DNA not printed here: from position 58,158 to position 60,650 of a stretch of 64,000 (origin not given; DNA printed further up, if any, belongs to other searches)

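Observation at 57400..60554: Orphan glycyl-radical enzyme with a non-canonical Cys loop (LCQD in place of GCxE)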

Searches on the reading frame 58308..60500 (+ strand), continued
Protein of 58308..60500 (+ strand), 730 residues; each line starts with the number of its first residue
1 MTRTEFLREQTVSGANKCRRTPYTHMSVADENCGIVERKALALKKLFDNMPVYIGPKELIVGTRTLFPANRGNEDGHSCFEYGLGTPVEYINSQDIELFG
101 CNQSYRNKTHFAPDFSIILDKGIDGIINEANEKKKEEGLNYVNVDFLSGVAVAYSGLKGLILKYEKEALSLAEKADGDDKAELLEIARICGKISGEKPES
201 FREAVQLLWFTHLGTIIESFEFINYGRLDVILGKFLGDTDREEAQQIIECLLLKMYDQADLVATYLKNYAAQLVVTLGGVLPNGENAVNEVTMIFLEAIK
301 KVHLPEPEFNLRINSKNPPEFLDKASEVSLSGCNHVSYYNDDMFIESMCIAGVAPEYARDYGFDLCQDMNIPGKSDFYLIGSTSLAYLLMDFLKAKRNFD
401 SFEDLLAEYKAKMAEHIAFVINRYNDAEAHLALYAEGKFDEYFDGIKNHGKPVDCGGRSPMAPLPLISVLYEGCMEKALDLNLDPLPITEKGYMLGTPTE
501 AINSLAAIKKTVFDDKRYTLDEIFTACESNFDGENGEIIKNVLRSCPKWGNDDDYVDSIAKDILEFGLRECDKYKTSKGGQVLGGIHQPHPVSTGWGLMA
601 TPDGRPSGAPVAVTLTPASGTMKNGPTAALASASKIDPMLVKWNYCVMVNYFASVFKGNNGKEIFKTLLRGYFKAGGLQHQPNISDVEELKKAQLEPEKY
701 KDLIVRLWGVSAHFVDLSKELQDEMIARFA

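Call 88: search_solved_structures(query=L007:6055-7587:+, max_evalue=1e-20)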
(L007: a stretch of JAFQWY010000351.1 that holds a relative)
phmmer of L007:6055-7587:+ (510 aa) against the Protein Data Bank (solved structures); distinct sequences matched with E-value up to 1e-20: 27.
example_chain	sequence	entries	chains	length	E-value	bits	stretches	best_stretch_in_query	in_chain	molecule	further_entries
2itm_A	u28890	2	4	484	4.8e-52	180.7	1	7-460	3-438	Xylulose kinase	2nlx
3gbt_A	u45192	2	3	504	1.6e-48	169.1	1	1-494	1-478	Gluconate kinase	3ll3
5vm1_A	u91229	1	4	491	1.1e-42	149.8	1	7-464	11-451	Xylulokinase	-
3ifr_A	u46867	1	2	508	6.9e-42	147.2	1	6-495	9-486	Carbohydrate kinase, FGGY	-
3hz6_A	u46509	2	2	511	1.8e-41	145.8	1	5-479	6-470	Xylulokinase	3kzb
5ya0_A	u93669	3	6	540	9.7e-36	126.9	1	5-490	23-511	Autoinducer-2 kinase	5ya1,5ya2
2zf5_O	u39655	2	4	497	5.2e-35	124.5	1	4-480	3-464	Glycerol kinase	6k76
6k78_A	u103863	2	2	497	1.2e-34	123.3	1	4-480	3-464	Glycerol kinase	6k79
6k78_B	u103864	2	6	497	1.6e-34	122.8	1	4-480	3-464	Glycerol kinase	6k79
3d7e_O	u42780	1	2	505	1.2e-30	110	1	4-480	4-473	Glycerol kinase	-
3h45_X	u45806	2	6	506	2.2e-30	109.2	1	4-480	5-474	Glycerol kinase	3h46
3h3n_X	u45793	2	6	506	3.1e-30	108.7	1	4-480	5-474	Glycerol kinase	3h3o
3flc_O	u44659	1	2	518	3.3e-30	108.6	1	4-480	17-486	Glycerol kinase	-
1r59_O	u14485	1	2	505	3.5e-30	108.5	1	4-480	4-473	Glycerol kinase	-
1xup_O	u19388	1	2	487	9.6e-30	107.1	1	5-479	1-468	Glycerol kinase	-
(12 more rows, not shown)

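Call 92: find_homologous_proteins(query=L007:5360-6058:+, max_evalue=1e-30)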
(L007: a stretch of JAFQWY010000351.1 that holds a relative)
Query L007:5360-6058:+ (232 aa): 2112 proteins with E <= 1e-30 among 7273 candidates; the best 120 are listed.
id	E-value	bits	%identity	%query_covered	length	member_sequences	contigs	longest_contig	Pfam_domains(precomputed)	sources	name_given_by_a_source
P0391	1.9e-139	481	95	100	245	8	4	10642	PF01791.16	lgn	-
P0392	1.1e-124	432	86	100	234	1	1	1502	PF01791.16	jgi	jgi:deoxyribose-phosphate aldolase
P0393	2.3e-124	431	86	100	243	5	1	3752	PF01791.16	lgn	-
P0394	6.9e-124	430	85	100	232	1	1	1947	PF01791.16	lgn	-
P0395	1.7e-117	409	81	100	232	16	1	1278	PF01180.28,PF01791.16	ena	-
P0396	3.5e-117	408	80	100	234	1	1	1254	PF01791.16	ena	-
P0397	6.8e-116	404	81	100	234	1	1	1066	PF01791.16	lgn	-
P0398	1.7e-115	402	81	100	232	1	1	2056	PF01791.16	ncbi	-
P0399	6.7e-115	400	80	100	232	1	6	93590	PF01791.16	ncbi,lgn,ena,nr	ncbi:MAG: deoxyribose-phosphate aldolase [Clostridia bacterium]|nr:deoxyribose-phosphate aldolase [C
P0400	5.5e-112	391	79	100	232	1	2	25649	PF01791.16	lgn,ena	-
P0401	9.1e-112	390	79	100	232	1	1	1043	PF01791.16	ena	-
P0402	1.4e-110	386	77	100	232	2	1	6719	PF01791.16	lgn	-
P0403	1.7e-110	386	78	100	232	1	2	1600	PF01791.16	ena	-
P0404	7.9e-110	384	78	99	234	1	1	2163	PF01791.16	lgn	-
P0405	2.0e-108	379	79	95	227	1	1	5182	PF01791.16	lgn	-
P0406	3.1e-108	379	77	100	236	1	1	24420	PF01791.16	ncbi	-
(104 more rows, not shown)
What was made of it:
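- NCBI names cluster members deoxyribose-phosphate aldolase (call 92).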

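Call 93: find_encoding_contigs(protein=P0399, flank=9000, max_places=2)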
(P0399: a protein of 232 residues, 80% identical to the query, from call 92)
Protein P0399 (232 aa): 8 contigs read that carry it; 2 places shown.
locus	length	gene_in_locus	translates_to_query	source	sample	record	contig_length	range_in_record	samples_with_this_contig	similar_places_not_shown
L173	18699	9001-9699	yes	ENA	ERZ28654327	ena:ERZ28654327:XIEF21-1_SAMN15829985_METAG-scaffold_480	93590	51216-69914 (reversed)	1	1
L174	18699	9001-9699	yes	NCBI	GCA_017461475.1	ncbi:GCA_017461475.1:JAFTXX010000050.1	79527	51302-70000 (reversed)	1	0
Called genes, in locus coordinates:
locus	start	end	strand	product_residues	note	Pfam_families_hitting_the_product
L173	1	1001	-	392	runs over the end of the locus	PF10926:DUF2800, PF12705:PDDEXK_1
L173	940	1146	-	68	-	-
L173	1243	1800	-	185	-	-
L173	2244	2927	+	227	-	-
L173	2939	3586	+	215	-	-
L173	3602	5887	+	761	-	PF13166:AAA_13, PF13304:AAA_21 (faint)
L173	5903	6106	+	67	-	PF13443:HTH_26, PF01381:HTH_3 (weak)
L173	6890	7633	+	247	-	PF07505:DUF5131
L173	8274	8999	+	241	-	PF00392:GntR, PF07702:UTRA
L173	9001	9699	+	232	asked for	PF01791:DeoC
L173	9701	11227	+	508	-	PF00370:FGGY_N, PF02782:FGGY_C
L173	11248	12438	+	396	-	PF00465:Fe-ADH, PF13685:Fe-ADH_2, PF25137:ADH_Fe_C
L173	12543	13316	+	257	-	PF05140:ResB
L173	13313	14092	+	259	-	PF01578:Cytochrom_C_asm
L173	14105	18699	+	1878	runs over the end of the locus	PF16972:TipE (faint), PF18582:HZS_alpha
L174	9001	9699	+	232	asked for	PF01791:DeoC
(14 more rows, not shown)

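Call 94: find_encoding_contigs(protein=P0406, flank=9000, max_places=2)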
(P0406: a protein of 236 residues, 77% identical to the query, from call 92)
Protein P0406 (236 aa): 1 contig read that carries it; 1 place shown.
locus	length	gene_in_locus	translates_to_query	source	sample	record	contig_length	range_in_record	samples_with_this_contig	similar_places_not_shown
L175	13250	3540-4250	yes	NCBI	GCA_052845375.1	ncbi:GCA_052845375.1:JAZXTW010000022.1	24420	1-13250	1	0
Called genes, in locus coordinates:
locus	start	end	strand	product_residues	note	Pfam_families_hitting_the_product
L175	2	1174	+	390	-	?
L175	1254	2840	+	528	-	PF00728:Glyco_hydro_20, PF18088:Glyco_H_20C_C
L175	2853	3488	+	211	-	PF00657:Lipase_GDSL, PF13472:Lipase_GDSL_2, PF04311:DUF459 (weak)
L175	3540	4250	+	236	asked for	PF01791:DeoC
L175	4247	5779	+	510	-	PF00370:FGGY_N, PF02782:FGGY_C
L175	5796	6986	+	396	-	PF00465:Fe-ADH, PF13685:Fe-ADH_2, PF25137:ADH_Fe_C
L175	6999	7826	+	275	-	PF13353:Fer4_12, PF04055:Radical_SAM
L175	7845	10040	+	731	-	PF02901:PFL-like, PF01228:Gly_radical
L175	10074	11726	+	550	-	PF00728:Glyco_hydro_20, PF18088:Glyco_H_20C_C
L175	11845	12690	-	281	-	PF12833:HTH_18, PF00165:HTH_AraC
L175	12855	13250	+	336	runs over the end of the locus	-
